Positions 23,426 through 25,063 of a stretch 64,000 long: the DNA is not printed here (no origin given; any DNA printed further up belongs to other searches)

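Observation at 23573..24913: HD-GYP domain with eroded metal-binding residues but intact GYP loop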

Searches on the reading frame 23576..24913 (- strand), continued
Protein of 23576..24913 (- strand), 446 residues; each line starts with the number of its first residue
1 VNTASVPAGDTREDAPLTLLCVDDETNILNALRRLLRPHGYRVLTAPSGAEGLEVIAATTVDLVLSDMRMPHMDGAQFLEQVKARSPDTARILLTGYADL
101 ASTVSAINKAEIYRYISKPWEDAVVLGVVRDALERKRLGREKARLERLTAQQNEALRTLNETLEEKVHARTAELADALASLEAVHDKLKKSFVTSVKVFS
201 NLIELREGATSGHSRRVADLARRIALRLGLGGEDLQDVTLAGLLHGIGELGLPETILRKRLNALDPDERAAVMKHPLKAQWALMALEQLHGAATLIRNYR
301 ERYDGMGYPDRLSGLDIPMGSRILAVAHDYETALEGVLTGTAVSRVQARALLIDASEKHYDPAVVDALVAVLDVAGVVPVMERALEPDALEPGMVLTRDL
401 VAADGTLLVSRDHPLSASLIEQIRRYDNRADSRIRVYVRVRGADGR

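Call 16: find_homologous_proteins(query=window:23576-24913:-, max_evalue=1e-20)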
Query window:23576-24913:- (446 aa): 5708 proteins with E <= 1e-20 among 8000 candidates; the best 120 are listed.
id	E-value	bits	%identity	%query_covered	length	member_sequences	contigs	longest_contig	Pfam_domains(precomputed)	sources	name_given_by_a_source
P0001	5.6e-273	923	97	100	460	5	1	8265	PF13487.13,PF01966.29,PF00072.31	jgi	jgi:response regulator RpfG family c-di-GMP phosphodiesterase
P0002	4.2e-189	647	72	98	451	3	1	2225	PF13487.13,PF01966.29,PF00072.31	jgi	jgi:response regulator RpfG family c-di-GMP phosphodiesterase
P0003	2.2e-183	628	72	96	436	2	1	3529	PF08668.19,PF13487.13,PF01966.29,PF00072.31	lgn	-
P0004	2.9e-179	615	71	95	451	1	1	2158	PF08668.19,PF13487.13,PF01966.29,PF00072.31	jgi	jgi:response regulator RpfG family c-di-GMP phosphodiesterase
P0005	1.7e-171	589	66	95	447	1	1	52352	PF08668.19,PF13487.13,PF01966.29,PF00072.31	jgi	jgi:response regulator RpfG family c-di-GMP phosphodiesterase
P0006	1.1e-169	583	65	96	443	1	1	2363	PF08668.19,PF13487.13,PF01966.29,PF00072.31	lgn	-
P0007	1.6e-169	583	66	98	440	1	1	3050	PF08668.19,PF13487.13,PF01966.29,PF00072.31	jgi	jgi:response regulator RpfG family c-di-GMP phosphodiesterase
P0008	6.9e-169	581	65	96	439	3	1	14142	PF13487.13,PF01966.29,PF00072.31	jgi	jgi:response regulator RpfG family c-di-GMP phosphodiesterase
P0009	1.8e-167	576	65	97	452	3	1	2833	PF13487.13,PF01966.29,PF00072.31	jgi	jgi:response regulator RpfG family c-di-GMP phosphodiesterase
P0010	1.0e-166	573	65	97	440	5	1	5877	PF13487.13,PF01966.29,PF00072.31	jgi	jgi:response regulator RpfG family c-di-GMP phosphodiesterase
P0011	2.2e-166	572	64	99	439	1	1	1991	PF13487.13,PF01966.29,PF00072.31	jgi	jgi:response regulator RpfG family c-di-GMP phosphodiesterase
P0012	5.8e-166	571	65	95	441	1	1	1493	PF08668.19,PF13487.13,PF01966.29,PF00072.31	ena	-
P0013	1.3e-165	570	64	99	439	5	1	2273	PF13487.13,PF01966.29,PF00072.31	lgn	-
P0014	1.1e-164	567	65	96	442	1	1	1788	PF08668.19,PF13487.13,PF01966.29,PF00072.31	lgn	-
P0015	4.7e-164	565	64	95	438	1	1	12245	PF13487.13,PF01966.29,PF00072.31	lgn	-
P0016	8.8e-164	564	65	96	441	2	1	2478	PF13487.13,PF01966.29,PF00072.31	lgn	-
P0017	2.2e-163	562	63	96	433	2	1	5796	PF08668.19,PF13487.13,PF01966.29,PF00072.31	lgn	-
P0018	8.6e-162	557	63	98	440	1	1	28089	PF13487.13,PF01966.29,PF00072.31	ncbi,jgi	jgi:response regulator RpfG family c-di-GMP phosphodiesterase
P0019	2.3e-161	556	63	96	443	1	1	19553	PF13487.13,PF01966.29,PF00072.31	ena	-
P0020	1.2e-160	553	63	95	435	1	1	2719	PF08668.19,PF13487.13,PF01966.29,PF00072.31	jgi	jgi:response regulator RpfG family c-di-GMP phosphodiesterase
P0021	8.2e-159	547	63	95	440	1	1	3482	PF13487.13,PF01966.29,PF00072.31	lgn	-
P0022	2.8e-158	546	63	95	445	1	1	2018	PF08668.19,PF13487.13,PF01966.29,PF00072.31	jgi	jgi:response regulator RpfG family c-di-GMP phosphodiesterase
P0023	5.3e-158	545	64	96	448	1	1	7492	PF13487.13,PF01966.29,PF00072.31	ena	-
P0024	3.3e-157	542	61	96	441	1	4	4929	PF13487.13,PF01966.29,PF00072.31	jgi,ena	jgi:response regulator RpfG family c-di-GMP phosphodiesterase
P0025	7.9e-155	534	61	95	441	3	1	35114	PF13487.13,PF00072.31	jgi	jgi:response regulator RpfG family c-di-GMP phosphodiesterase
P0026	1.9e-154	533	59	99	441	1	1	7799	PF13487.13,PF01966.29,PF00072.31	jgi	jgi:response regulator RpfG family c-di-GMP phosphodiesterase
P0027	3.0e-154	532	60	98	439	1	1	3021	PF13487.13,PF01966.29,PF00072.31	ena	-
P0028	5.8e-153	528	58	99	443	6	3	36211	PF08668.19,PF13487.13,PF01966.29,PF00072.31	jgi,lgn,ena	-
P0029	1.3e-152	527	60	97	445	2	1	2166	PF13487.13,PF01966.29,PF00072.31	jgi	jgi:response regulator RpfG family c-di-GMP phosphodiesterase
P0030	1.2e-151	524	59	98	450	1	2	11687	PF13487.13,PF01966.29,PF00072.31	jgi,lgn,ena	-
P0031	2.0e-151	523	60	98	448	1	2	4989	PF08668.19,PF13487.13,PF01966.29,PF00072.31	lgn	-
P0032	3.5e-151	522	61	95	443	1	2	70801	PF08668.19,PF13487.13,PF01966.29,PF00072.31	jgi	jgi:response regulator RpfG family c-di-GMP phosphodiesterase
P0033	1.9e-150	520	58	98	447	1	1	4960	PF13487.13,PF01966.29,PF00072.31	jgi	jgi:response regulator RpfG family c-di-GMP phosphodiesterase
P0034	2.3e-150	519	58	98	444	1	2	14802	PF08668.19,PF13487.13,PF01966.29,PF00072.31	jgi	jgi:response regulator RpfG family c-di-GMP phosphodiesterase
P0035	3.5e-150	519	65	87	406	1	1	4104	PF08668.19,PF13487.13,PF01966.29,PF00072.31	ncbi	ncbi:MAG: HD domain-containing phosphohydrolase, partial [Burkholderiales bacterium]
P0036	2.6e-149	516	58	99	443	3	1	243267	PF08668.19,PF13487.13,PF01966.29,PF00072.31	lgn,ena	-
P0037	4.3e-149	515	57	98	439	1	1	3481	PF13487.13,PF01966.29,PF00072.31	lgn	-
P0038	9.1e-149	514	57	98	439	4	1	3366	PF08668.19,PF13487.13,PF01966.29,PF00072.31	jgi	jgi:response regulator RpfG family c-di-GMP phosphodiesterase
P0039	1.3e-148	514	59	95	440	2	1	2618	PF13487.13,PF01966.29,PF00072.31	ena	-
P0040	2.4e-148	513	61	95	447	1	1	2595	PF08668.19,PF13487.13,PF01966.29,PF00072.31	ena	-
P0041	4.3e-148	512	58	98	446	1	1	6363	PF08668.19,PF13487.13,PF01966.29,PF00072.31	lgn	-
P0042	1.1e-147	511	57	99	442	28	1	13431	PF08668.19,PF13487.13,PF01966.29,PF00072.31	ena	-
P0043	1.2e-147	511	59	96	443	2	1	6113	PF13487.13,PF01966.29,PF00072.31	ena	-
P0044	1.9e-147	510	57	96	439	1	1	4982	PF08668.19,PF13487.13,PF01966.29,PF00072.31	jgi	jgi:response regulator RpfG family c-di-GMP phosphodiesterase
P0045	6.8e-147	508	57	96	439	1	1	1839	PF08668.19,PF13487.13,PF01966.29,PF00072.31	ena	-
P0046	1.7e-146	507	56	98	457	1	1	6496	PF13487.13,PF01966.29,PF00072.31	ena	-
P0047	2.6e-146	506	59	95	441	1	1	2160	PF08668.19,PF13487.13,PF01966.29,PF00072.31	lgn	-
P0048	3.0e-146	506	58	96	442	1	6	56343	PF08668.19,PF13487.13,PF01966.29,PF00072.31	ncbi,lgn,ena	-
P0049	4.7e-146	505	58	96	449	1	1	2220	PF08668.19,PF13487.13,PF01966.29,PF00072.31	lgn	-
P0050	5.7e-146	505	58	96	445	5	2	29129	PF08668.19,PF13487.13,PF01966.29,PF00072.31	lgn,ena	-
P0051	6.0e-146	505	56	98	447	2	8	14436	PF08668.19,PF13487.13,PF01966.29,PF00072.31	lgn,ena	-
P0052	1.2e-145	504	56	98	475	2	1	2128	PF08668.19,PF13487.13,PF01966.29,PF00072.31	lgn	-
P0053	1.7e-145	503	55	99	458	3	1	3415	PF08668.19,PF13487.13,PF01966.29,PF00072.31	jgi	jgi:response regulator RpfG family c-di-GMP phosphodiesterase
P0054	2.4e-145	503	57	96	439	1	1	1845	PF08668.19,PF13487.13,PF01966.29,PF00072.31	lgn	-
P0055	2.8e-145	503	58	96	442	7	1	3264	PF08668.19,PF13487.13,PF01966.29,PF00072.31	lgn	-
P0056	2.9e-145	503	57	98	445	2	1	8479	PF08668.19,PF13487.13,PF01966.29,PF00072.31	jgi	jgi:response regulator RpfG family c-di-GMP phosphodiesterase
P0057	5.3e-145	502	56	99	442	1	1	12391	PF08668.19,PF13487.13,PF01966.29,PF00072.31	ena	-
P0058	8.5e-145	501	55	97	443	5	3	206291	PF08668.19,PF13487.13,PF01966.29,PF00072.31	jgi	jgi:response regulator RpfG family c-di-GMP phosphodiesterase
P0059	9.4e-145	501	58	95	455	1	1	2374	PF13487.13,PF01966.29,PF00072.31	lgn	-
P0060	1.0e-144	501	54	99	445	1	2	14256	PF08668.19,PF13487.13,PF01966.29,PF00072.31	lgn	-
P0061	1.2e-144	501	56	97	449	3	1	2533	PF08668.19,PF13487.13,PF01966.29,PF00072.31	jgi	jgi:response regulator RpfG family c-di-GMP phosphodiesterase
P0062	1.2e-144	501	54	98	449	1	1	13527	PF08668.19,PF13487.13,PF01966.29,PF00072.31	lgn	-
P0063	1.3e-144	501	53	99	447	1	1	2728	PF08668.19,PF13487.13,PF01966.29,PF00072.31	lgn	-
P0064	1.3e-144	501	55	99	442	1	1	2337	PF08668.19,PF13487.13,PF01966.29,PF00072.31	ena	-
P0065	1.5e-144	500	59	95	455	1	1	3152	PF13487.13,PF01966.29,PF00072.31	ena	-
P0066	1.6e-144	500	57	96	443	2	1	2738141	PF08668.19,PF13487.13,PF01966.29,PF00072.31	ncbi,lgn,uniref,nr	ncbi:putative cyclic di-GMP phosphodiesterase [Sideroxyarcus emersonii]|uniref:Cyclic di-GMP phospho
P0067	2.4e-144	500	54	99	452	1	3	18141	PF08668.19,PF13487.13,PF01966.29,PF00072.31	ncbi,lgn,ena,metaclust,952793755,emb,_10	metaclust:\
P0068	2.6e-144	500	56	98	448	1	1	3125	PF08668.19,PF13487.13,PF01966.29,PF00072.31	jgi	jgi:response regulator RpfG family c-di-GMP phosphodiesterase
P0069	3.0e-144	499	56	98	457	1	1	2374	PF13487.13,PF01966.29,PF00072.31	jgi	jgi:response regulator RpfG family c-di-GMP phosphodiesterase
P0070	7.3e-144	498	55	99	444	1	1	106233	PF08668.19,PF13487.13,PF01966.29,PF00072.31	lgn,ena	-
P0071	8.7e-144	498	57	95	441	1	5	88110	PF08668.19,PF13487.13,PF01966.29,PF00072.31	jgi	jgi:response regulator RpfG family c-di-GMP phosphodiesterase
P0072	9.5e-144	498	55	98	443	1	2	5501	PF08668.19,PF13487.13,PF01966.29,PF00072.31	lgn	-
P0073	1.2e-143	497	65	83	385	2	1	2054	PF08668.19,PF13487.13,PF01966.29,PF00072.31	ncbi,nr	ncbi:MAG TPA: HD domain-containing phosphohydrolase, partial [Burkholderiales bacterium]|nr:HD domai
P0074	1.7e-143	497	54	99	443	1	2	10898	PF08668.19,PF13487.13,PF01966.29,PF00072.31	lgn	-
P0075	2.0e-143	497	55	95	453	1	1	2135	PF08668.19,PF13487.13,PF01966.29,PF00072.31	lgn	-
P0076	2.7e-143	496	55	95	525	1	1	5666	PF08668.19,PF13487.13,PF01966.29,PF00072.31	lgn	-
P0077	2.7e-143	496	57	96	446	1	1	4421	PF13487.13,PF01966.29,PF00072.31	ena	-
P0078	2.8e-143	496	56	95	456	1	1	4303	PF08668.19,PF13487.13,PF01966.29,PF00072.31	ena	-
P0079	3.4e-143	496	53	99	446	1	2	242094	PF08668.19,PF13487.13,PF01966.29,PF00072.31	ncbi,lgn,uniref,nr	ncbi:HD domain-containing phosphohydrolase [Sulfurirhabdus autotrophica]|uniref:Response regulator R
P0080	4.4e-143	496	55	98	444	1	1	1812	PF08668.19,PF13487.13,PF01966.29,PF00072.31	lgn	-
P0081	5.0e-143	495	55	98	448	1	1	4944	PF08668.19,PF13487.13,PF01966.29,PF00072.31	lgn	-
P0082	5.9e-143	495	55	99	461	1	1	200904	PF08668.19,PF13487.13,PF01966.29,PF00072.31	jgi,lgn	jgi:response regulator RpfG family c-di-GMP phosphodiesterase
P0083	6.7e-143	495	58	95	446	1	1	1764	PF08668.19,PF13487.13,PF01966.29,PF00072.31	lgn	-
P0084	9.1e-143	494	56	96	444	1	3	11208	PF08668.19,PF13487.13,PF01966.29,PF00072.31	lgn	-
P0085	9.8e-143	494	57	97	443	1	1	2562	PF08668.19,PF13487.13,PF01966.29,PF00072.31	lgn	-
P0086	1.0e-142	494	54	99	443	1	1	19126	PF08668.19,PF13487.13,PF01966.29,PF00072.31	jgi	jgi:response regulator RpfG family c-di-GMP phosphodiesterase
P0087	1.3e-142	494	51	98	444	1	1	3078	PF08668.19,PF13487.13,PF01966.29,PF00072.31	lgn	-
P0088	2.1e-142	493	57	95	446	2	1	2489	PF08668.19,PF13487.13,PF01966.29,PF00072.31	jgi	-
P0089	2.1e-142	493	53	99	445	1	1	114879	PF08668.19,PF13487.13,PF01966.29,PF00072.31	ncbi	ncbi:MAG: HD domain-containing phosphohydrolase [Sulfuriferula sp.]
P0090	2.3e-142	493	55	99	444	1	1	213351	PF08668.19,PF13487.13,PF01966.29,PF00072.31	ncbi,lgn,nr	ncbi:MAG: response regulator [Methylotenera sp.]|nr:response regulator [Methylotenera sp.]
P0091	2.3e-142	493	56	95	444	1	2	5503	PF08668.19,PF13487.13,PF01966.29,PF00072.31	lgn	-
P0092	2.6e-142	493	56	95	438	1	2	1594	PF08668.19,PF13487.13,PF01966.29,PF00072.31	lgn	-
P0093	2.9e-142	493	57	95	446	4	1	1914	PF08668.19,PF13487.13,PF01966.29,PF00072.31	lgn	-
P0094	3.4e-142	493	55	99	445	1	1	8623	PF08668.19,PF13487.13,PF01966.29,PF00072.31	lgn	-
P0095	3.5e-142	493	57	95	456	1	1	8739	PF08668.19,PF13487.13,PF01966.29,PF00072.31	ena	-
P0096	4.4e-142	492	57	95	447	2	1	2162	PF13487.13,PF01966.29,PF00072.31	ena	-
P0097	4.4e-142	492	57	98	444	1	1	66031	PF08668.19,PF13487.13,PF01966.29,PF00072.31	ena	-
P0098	9.1e-142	491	55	96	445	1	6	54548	PF08668.19,PF13487.13,PF01966.29,PF00072.31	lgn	-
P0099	9.3e-142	491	53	99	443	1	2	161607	PF08668.19,PF13487.13,PF01966.29,PF00072.31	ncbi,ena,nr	ncbi:MAG TPA: HD domain-containing phosphohydrolase [Methylophilaceae bacterium]|nr:HD domain-contai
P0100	1.0e-141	491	55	98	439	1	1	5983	PF08668.19,PF13487.13,PF01966.29,PF00072.31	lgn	-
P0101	1.2e-141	491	58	95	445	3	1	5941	PF08668.19,PF13487.13,PF01966.29,PF00072.31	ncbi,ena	-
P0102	1.4e-141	491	55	96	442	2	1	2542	PF08668.19,PF13487.13,PF01966.29,PF00072.31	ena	-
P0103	1.8e-141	490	57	95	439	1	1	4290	PF08668.19,PF13487.13,PF01966.29,PF00072.31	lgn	-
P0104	1.9e-141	490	54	98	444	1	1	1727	PF08668.19,PF13487.13,PF01966.29,PF00072.31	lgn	-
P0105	1.9e-141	490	53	98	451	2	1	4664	PF08668.19,PF13487.13,PF01966.29,PF00072.31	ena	-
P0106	1.9e-141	490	55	96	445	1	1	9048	PF08668.19,PF13487.13,PF01966.29,PF00072.31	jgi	jgi:response regulator RpfG family c-di-GMP phosphodiesterase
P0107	2.0e-141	490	56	93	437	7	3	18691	PF08668.19,PF13487.13,PF01966.29,PF00072.31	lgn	-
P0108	2.5e-141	490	56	96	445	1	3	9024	PF08668.19,PF13487.13,PF01966.29,PF00072.31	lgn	-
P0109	2.5e-141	490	56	98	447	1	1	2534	PF08668.19,PF13487.13,PF01966.29,PF00072.31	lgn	-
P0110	4.0e-141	489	57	95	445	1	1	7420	PF08668.19,PF13487.13,PF01966.29,PF00072.31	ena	-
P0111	4.4e-141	489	56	95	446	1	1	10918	PF08668.19,PF13487.13,PF01966.29,PF00072.31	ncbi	-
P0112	4.8e-141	489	59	92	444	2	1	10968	PF13487.13,PF01966.29,PF00072.31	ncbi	-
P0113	5.9e-141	489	54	96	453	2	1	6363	PF08668.19,PF13487.13,PF01966.29,PF00072.31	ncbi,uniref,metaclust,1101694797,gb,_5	ncbi:cyclic di-GMP phosphodiesterase response regulator RpfG [mine drainage metagenome]|uniref:Cycli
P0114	6.6e-141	488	56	99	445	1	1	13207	PF08668.19,PF13487.13,PF01966.29,PF00072.31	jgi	jgi:response regulator RpfG family c-di-GMP phosphodiesterase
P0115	8.1e-141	488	57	95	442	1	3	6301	PF08668.19,PF13487.13,PF01966.29,PF00072.31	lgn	-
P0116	9.5e-141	488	53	96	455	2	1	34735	PF08668.19,PF13487.13,PF01966.29,PF00072.31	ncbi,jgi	-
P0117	9.7e-141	488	55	92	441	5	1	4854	PF08668.19,PF13487.13,PF01966.29,PF00072.31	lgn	-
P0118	9.8e-141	488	55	92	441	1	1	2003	PF08668.19,PF13487.13,PF01966.29,PF00072.31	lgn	-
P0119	1.0e-140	488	53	98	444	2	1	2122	PF08668.19,PF13487.13,PF01966.29,PF00072.31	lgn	-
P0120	1.1e-140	488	56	97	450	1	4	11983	PF08668.19,PF13487.13,PF01966.29,PF00072.31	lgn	-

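Call 20: find_encoding_contigs(protein=P0005, flank=10000, max_places=2)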
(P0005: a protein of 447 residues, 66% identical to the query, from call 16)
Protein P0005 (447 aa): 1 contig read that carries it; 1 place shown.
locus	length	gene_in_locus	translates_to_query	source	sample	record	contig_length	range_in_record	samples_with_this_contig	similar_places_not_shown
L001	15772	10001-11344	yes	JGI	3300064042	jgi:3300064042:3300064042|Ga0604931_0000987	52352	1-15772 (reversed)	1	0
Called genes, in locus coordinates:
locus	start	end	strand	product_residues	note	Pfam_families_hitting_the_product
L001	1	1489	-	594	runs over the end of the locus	PF03707:MHYT, PF00989:PAS, PF13188:PAS_8 (weak), PF08448:PAS_4, PF13426:PAS_9, PF07730:HisKA_3, PF13581:HATPase_c_2 (weak), PF02518:HATPase_c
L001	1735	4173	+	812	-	PF00072:Response_reg, PF00990:GGDEF, PF00563:EAL, PF07730:HisKA_3, PF02518:HATPase_c, PF13581:HATPase_c_2 (weak)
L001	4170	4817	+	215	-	PF00072:Response_reg, PF08281:Sigma70_r4_2 (weak), PF00196:GerE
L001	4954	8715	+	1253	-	PF00989:PAS, PF13426:PAS_9, PF08447:PAS_3, PF00989:PAS, PF08448:PAS_4, PF13426:PAS_9, PF08447:PAS_3, PF13185:GAF_2, +10 more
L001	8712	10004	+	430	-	PF00072:Response_reg, PF00512:HisKA (faint), PF02518:HATPase_c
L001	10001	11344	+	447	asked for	PF00072:Response_reg, PF08668:HDOD (weak), PF13487:HD_5, PF01966:HD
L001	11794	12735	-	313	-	PF23023:Anti-Pycsar_Apyc1, PF00753:Lactamase_B, PF12706:Lactamase_B_2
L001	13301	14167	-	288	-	PF12244:DUF3606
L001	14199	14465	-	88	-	-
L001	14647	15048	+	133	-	PF18818:MPTase-PolyVal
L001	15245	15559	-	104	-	-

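Call 21: find_encoding_contigs(protein=P0018, flank=10000, max_places=2)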
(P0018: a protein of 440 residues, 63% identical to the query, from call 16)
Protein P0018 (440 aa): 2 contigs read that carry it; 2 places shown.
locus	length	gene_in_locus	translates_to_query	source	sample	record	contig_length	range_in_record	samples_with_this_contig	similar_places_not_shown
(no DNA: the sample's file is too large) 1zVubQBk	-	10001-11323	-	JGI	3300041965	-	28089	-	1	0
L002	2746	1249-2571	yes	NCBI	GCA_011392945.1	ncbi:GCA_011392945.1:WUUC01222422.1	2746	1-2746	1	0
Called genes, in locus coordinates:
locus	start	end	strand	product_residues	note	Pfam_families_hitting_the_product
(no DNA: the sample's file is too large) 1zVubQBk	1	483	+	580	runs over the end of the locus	PF03796:DnaB_C (faint), PF06745:ATPase, PF13481:AAA_25 (weak), PF23442:DUF7125 (faint), PF06745:ATPase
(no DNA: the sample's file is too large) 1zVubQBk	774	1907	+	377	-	PF08448:PAS_4 (weak), PF13188:PAS_8 (faint), PF00989:PAS, PF08448:PAS_4, PF13426:PAS_9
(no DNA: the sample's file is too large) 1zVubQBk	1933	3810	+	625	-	PF02518:HATPase_c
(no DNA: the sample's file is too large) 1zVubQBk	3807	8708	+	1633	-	PF00072:Response_reg, PF00989:PAS, PF13426:PAS_9, PF01590:GAF, PF13185:GAF_2, PF01590:GAF, PF13185:GAF_2, PF01590:GAF, +8 more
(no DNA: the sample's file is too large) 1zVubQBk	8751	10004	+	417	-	PF00072:Response_reg, PF00512:HisKA (faint), PF02518:HATPase_c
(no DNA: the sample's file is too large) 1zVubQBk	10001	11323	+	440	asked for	PF00072:Response_reg, PF13487:HD_5, PF01966:HD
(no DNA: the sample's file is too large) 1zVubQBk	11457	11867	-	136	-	PF12172:zf-ChsH2, PF01796:OB_ChsH2_C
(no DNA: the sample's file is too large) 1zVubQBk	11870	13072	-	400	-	PF22691:Thiolase_C_1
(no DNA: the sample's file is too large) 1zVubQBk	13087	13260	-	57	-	?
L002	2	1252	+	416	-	?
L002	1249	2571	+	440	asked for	PF00072:Response_reg, PF13487:HD_5, PF01966:HD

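Call 22: find_encoding_contigs(protein=P0032, flank=10000, max_places=2)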
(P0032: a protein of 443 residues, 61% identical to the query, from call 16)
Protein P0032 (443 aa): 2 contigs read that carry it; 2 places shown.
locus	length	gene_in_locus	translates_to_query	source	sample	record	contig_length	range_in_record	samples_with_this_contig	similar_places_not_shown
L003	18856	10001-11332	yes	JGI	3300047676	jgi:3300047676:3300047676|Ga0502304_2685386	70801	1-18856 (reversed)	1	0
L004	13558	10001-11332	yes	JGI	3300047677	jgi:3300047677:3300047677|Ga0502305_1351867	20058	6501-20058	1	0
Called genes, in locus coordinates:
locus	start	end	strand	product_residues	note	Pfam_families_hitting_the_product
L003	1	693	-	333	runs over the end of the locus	PF03401:TctC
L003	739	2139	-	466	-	PF01979:Amidohydro_1, PF07969:Amidohydro_3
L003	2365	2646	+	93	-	-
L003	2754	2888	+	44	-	-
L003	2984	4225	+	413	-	PF01728:FtsJ (faint), PF02353:CMAS, PF13489:Methyltransf_23, PF13847:Methyltransf_31 (weak), PF08241:Methyltransf_11, PF08242:Methyltransf_12, PF13649:Methyltransf_25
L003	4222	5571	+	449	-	PF01565:FAD_binding_4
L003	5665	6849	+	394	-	PF07690:MFS_1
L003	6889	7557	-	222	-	PF01209:Ubie_methyltran (weak), PF13489:Methyltransf_23, PF01728:FtsJ, PF02475:TRM5-TYW2_MTfase, PF13847:Methyltransf_31, PF08241:Methyltransf_11, PF08242:Methyltransf_12, PF13649:Methyltransf_25, +6 more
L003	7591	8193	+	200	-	PF07995:GSDH (weak), PF22807:TrAA12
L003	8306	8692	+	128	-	PF03401:TctC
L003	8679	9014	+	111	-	PF03401:TctC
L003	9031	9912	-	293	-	PF08450:SGL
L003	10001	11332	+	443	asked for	PF00072:Response_reg, PF08668:HDOD (faint), PF13487:HD_5, PF01966:HD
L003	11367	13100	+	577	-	PF05992:SbmA_BacA, PF06472:ABC_membrane_2, PF00005:ABC_tran, PF13555:AAA_29 (weak), PF13304:AAA_21 (faint)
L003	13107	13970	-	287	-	PF01226:Form_Nir_trans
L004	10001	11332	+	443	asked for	PF00072:Response_reg, PF08668:HDOD (faint), PF13487:HD_5, PF01966:HD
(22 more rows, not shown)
